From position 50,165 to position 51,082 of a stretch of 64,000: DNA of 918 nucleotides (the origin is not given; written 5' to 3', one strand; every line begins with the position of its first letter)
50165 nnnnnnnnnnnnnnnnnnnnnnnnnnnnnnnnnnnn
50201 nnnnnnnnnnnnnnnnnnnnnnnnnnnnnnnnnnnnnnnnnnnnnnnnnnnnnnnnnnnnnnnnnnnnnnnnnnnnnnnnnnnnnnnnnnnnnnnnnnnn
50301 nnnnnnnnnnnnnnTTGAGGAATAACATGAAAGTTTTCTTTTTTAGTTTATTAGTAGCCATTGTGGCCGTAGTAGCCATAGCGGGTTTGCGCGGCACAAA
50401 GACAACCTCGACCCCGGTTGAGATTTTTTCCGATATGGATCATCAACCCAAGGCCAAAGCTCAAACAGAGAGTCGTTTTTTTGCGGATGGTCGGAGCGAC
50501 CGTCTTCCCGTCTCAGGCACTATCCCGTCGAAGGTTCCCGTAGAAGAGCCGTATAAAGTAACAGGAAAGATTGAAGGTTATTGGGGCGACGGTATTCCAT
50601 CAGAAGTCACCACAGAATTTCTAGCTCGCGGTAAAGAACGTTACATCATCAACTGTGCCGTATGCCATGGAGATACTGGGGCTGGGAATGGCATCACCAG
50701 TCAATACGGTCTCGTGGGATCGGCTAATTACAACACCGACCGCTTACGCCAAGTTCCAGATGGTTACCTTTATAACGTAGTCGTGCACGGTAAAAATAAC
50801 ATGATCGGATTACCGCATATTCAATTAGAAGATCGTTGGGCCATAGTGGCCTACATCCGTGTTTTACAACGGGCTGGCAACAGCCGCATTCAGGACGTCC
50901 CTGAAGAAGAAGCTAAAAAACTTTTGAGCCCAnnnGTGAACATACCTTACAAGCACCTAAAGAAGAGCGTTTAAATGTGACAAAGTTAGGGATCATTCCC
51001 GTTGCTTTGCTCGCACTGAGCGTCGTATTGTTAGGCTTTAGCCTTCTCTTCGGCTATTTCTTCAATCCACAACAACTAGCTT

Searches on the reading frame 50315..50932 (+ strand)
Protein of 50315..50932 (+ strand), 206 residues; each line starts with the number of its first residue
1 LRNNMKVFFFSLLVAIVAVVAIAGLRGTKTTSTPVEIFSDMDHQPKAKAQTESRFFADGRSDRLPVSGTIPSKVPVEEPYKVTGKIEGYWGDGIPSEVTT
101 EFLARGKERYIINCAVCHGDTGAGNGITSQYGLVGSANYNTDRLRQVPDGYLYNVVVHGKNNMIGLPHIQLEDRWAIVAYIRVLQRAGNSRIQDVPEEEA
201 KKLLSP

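Call 43: search_protein_families(library=pfam, proteins=[window:50315-50932:+], max_evalue=0.001)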
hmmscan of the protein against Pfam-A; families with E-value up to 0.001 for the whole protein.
window:50315-50932:+ (206 aa): 2 families
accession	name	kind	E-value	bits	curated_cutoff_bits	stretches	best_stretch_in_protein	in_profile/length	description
PF13442.11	Cytochrome_CBB3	-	1.1e-09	38.9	27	1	103-181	3-68/68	Cytochrome C oxidase, cbb3-type, subunit III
PF00034.26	Cytochrom_C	-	2.2e-05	26.1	21.3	1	104-183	2-88/90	Cytochrome c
